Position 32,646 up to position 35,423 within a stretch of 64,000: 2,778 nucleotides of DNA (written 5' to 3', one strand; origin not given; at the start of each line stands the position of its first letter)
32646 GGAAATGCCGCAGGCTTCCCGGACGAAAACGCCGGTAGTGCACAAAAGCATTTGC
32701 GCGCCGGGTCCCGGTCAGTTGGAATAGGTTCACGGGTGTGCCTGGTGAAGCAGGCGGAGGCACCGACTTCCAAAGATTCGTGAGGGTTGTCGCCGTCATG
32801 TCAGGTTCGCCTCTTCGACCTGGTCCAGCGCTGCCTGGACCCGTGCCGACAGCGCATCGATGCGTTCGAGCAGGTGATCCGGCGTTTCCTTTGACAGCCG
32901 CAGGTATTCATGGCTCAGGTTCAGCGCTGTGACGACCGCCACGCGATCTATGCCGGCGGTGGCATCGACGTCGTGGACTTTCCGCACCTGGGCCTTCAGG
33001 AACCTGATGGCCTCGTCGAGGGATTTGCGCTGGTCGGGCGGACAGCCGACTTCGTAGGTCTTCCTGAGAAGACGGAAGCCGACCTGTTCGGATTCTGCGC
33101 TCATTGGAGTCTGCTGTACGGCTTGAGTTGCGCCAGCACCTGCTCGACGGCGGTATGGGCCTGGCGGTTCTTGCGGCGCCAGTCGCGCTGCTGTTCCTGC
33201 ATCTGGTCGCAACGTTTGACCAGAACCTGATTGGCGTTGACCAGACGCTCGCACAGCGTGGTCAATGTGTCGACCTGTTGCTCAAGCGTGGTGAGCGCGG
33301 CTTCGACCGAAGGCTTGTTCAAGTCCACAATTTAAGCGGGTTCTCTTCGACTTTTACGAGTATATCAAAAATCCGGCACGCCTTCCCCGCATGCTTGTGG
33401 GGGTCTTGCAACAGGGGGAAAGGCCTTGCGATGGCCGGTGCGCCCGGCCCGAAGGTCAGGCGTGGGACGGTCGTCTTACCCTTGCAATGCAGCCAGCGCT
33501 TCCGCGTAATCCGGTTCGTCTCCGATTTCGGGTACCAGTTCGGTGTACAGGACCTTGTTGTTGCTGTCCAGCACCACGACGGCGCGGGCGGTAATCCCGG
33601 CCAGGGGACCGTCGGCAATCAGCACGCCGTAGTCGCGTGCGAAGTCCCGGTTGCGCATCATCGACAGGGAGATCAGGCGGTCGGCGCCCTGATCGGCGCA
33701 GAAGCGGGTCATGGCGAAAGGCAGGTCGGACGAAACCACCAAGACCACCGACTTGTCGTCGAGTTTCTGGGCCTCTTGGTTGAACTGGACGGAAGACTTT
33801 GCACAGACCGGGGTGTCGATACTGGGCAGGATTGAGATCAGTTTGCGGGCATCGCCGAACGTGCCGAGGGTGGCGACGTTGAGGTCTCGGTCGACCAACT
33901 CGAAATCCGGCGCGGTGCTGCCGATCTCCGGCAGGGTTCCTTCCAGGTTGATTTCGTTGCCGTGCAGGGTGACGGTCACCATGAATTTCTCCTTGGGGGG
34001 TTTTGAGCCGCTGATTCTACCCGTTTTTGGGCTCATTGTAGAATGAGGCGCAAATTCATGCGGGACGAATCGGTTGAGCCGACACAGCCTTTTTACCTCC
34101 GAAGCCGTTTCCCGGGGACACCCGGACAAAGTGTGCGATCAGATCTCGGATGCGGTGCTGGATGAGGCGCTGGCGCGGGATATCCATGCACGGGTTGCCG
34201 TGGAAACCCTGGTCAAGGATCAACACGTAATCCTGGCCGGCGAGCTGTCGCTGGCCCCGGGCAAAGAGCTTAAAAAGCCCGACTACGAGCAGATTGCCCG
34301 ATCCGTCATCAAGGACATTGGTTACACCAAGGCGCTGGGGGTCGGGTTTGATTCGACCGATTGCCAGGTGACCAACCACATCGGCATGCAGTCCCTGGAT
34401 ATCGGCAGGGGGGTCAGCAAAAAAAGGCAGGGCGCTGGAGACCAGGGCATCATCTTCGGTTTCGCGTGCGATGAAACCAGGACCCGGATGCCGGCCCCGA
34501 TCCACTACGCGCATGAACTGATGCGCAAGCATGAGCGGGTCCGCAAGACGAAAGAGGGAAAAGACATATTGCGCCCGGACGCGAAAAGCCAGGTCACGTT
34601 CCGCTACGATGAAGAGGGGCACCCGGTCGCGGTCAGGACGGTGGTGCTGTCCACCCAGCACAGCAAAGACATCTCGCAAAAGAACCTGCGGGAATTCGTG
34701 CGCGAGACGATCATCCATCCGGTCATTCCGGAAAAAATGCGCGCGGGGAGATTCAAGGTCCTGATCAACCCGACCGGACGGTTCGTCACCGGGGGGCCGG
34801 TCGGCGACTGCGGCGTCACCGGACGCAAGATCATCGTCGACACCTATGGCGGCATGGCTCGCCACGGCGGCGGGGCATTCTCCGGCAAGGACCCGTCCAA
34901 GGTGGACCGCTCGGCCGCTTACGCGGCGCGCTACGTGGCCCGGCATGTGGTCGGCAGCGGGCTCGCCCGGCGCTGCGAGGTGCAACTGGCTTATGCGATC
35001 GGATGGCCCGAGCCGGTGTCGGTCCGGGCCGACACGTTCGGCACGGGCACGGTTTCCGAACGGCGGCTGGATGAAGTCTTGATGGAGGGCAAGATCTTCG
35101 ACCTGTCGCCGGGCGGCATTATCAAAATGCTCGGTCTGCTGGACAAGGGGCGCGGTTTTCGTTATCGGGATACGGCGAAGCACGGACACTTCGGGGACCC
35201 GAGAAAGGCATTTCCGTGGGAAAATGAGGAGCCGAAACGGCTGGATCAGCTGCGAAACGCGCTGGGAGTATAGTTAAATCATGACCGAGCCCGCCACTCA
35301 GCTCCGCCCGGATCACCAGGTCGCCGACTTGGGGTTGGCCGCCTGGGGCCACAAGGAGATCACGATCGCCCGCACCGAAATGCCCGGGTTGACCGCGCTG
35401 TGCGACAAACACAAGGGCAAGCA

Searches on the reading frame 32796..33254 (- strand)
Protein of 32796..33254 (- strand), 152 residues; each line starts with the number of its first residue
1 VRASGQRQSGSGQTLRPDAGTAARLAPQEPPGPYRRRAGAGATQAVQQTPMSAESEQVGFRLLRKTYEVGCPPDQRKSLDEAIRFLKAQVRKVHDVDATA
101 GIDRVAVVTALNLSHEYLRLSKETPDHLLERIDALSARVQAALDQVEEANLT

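Call 75: search_protein_families(library=pfam, proteins=[window:32796-33254:-], max_evalue=0.0001)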
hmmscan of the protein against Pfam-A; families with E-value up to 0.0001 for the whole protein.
window:32796-33254:- (152 aa): 1 family
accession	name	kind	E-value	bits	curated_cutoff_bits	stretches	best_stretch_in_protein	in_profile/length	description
PF05164.18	ZapA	-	1.2e-11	45.1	23.8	1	61-138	4-87/88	Cell division protein ZapA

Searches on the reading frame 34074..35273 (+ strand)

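Call 55: search_protein_families(library=pfam, proteins=[window:34074-35273:+], max_evalue=0.00001)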
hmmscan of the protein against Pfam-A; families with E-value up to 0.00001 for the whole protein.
window:34074-35273:+ (399 aa): 3 families
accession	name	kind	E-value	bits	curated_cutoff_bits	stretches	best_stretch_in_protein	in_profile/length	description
PF02773.21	S-AdoMet_synt_C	-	2.2e-57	193.3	25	1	240-383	2-137/138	S-adenosylmethionine synthetase, C-terminal domain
PF02772.21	S-AdoMet_synt_M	-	2.7e-44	150.6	29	1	119-237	2-120/120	S-adenosylmethionine synthetase, central domain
PF00438.25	S-AdoMet_synt_N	-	2e-33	115.3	33.1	1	5-107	2-98/99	S-adenosylmethionine synthetase, N-terminal domain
